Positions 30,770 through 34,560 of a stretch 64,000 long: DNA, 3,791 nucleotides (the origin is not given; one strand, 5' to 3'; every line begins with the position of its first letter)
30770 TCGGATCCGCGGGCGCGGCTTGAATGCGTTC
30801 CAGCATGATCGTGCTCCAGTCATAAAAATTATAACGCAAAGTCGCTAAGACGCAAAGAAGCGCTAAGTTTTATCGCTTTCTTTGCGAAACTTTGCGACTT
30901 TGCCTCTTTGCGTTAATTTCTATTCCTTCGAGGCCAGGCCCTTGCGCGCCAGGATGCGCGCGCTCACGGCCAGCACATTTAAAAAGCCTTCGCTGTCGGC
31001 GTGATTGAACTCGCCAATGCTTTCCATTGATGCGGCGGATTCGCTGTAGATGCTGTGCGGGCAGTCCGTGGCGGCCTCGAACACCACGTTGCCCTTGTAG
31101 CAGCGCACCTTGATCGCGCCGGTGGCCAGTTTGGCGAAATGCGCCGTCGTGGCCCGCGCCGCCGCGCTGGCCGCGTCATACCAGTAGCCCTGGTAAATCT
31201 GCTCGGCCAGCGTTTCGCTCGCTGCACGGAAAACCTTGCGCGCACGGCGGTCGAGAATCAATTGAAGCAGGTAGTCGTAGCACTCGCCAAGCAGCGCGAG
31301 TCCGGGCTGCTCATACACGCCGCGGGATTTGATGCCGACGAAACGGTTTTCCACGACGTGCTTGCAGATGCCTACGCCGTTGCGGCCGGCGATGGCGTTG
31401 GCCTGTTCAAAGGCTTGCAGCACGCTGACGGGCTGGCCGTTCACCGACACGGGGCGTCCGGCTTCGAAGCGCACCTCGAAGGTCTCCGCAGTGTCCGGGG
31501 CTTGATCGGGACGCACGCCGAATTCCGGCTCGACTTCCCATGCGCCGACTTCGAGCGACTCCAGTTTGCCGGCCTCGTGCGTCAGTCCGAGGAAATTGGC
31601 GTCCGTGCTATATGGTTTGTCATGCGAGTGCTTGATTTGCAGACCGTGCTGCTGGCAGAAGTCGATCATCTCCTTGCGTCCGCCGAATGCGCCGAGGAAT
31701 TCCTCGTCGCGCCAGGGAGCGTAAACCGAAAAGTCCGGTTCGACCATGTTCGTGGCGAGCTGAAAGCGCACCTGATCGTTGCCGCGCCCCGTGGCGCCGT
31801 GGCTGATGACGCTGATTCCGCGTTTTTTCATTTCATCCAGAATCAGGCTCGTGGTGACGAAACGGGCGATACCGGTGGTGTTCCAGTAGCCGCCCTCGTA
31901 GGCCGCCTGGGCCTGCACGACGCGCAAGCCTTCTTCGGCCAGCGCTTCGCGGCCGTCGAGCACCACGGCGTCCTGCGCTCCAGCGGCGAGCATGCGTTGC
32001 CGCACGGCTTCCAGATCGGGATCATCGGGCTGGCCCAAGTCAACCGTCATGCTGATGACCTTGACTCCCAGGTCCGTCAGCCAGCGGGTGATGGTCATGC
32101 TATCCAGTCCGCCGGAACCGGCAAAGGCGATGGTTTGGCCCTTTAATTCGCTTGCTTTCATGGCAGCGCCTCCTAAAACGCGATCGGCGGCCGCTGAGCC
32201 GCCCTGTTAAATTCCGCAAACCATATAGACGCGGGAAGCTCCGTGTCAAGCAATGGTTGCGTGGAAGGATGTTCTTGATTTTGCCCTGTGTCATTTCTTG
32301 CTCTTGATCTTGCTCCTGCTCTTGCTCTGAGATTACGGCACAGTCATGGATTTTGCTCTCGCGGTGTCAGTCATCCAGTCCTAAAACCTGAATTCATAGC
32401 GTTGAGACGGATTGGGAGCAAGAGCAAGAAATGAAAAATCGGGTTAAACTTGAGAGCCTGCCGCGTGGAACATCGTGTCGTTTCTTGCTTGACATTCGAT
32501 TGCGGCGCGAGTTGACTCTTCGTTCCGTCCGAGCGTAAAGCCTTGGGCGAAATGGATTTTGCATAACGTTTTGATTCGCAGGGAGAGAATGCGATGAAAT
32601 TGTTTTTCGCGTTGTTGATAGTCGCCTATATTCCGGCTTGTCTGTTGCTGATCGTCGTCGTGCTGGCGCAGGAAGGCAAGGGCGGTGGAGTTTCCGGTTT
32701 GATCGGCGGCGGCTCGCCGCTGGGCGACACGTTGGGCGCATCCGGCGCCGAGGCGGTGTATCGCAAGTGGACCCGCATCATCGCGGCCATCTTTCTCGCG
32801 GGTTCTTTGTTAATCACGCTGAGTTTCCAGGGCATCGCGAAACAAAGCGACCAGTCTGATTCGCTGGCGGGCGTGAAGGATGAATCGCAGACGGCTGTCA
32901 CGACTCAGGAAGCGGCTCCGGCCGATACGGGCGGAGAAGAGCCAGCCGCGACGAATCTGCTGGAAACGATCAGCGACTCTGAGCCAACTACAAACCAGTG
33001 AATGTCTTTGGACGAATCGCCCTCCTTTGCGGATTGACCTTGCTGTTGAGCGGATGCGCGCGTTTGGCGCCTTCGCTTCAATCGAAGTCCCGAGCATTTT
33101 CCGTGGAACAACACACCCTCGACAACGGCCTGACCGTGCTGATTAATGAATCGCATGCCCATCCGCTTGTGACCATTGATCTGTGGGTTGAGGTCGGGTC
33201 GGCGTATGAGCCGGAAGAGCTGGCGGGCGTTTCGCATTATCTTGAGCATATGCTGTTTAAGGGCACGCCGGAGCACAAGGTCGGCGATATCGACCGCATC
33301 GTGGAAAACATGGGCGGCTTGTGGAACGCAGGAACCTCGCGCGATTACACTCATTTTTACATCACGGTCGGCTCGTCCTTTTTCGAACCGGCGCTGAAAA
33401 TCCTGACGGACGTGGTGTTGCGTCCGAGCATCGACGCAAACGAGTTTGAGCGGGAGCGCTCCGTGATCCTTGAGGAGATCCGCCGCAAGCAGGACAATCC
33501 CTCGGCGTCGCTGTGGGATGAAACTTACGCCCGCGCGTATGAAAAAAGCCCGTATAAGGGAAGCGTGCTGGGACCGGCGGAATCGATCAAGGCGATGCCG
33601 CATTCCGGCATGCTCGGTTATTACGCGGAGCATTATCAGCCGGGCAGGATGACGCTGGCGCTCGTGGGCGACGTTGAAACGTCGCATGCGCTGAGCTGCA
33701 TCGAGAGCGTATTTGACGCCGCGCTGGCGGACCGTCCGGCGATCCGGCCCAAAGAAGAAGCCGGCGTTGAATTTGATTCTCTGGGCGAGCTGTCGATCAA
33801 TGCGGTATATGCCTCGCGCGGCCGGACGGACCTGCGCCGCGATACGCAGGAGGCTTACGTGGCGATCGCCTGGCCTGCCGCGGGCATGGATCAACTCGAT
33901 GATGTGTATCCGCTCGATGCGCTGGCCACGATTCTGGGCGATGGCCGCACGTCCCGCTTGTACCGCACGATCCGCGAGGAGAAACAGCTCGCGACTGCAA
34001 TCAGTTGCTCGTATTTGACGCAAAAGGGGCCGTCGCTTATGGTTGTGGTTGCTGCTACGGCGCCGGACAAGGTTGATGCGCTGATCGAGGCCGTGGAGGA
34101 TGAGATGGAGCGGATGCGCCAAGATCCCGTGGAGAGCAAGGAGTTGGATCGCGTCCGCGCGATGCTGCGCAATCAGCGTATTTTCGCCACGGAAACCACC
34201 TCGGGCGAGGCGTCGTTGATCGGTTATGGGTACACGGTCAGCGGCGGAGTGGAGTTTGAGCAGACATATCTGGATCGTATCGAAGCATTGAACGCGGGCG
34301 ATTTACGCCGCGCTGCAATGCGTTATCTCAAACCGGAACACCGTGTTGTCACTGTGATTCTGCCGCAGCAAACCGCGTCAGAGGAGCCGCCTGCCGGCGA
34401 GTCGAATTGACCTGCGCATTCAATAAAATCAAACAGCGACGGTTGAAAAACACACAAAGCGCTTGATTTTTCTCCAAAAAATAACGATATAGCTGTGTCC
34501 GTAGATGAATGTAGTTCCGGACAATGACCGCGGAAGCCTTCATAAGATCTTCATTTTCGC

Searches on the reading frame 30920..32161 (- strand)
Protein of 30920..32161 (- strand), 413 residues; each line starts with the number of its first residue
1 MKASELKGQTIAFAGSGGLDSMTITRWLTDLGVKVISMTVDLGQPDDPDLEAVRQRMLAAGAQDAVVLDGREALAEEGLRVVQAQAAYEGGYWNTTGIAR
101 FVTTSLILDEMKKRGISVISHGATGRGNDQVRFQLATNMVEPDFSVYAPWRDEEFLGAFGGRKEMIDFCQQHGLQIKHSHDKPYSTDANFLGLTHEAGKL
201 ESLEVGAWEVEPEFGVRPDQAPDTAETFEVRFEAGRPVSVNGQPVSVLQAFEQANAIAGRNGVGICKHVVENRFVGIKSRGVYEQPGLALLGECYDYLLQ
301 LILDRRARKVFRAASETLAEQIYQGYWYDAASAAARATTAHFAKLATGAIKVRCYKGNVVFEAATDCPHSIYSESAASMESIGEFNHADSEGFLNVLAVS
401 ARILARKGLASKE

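Call 65: search_protein_families(library=pfam, proteins=[window:30920-32161:-], max_evalue=0.0001)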
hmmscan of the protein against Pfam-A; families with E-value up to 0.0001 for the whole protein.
window:30920-32161:- (413 aa): 2 families
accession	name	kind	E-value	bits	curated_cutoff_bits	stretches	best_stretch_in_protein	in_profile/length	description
PF20979.2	Arginosuc_syn_C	-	1.1e-48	166.2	27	1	184-403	1-218/219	Arginosuccinate synthase C-terminal domain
PF00764.25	Arginosuc_synth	-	5.7e-36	124.5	27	1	11-174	2-161/162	Arginosuccinate synthase N-terminal HUP domain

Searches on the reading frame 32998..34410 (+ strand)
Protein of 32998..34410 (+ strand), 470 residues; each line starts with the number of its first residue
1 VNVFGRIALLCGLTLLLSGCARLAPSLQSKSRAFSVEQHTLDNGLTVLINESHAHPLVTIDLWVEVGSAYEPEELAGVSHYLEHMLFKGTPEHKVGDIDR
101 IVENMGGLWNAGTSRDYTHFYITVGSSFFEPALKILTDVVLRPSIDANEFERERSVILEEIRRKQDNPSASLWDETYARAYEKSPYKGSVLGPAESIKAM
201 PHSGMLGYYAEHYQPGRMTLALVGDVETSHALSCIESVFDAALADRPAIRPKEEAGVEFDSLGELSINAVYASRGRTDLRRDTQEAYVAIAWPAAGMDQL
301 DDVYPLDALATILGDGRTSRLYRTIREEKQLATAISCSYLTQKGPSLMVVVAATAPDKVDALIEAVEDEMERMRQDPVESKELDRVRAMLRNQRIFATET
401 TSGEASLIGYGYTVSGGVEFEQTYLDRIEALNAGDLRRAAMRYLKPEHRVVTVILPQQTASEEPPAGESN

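Call 65: search_protein_families(library=pfam, proteins=[window:32998-34410:+], max_evalue=0.0001)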
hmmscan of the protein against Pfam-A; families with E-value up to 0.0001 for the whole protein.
window:32998-34410:+ (470 aa): 2 families
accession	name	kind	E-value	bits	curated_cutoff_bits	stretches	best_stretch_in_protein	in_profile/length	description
PF05193.26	Peptidase_M16_C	-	5.1e-34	118.2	23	1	206-390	8-181/181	Peptidase M16 inactive domain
PF00675.25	Peptidase_M16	-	6.5e-34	117.4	22.3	1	47-193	2-148/149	Insulinase (Peptidase family M16)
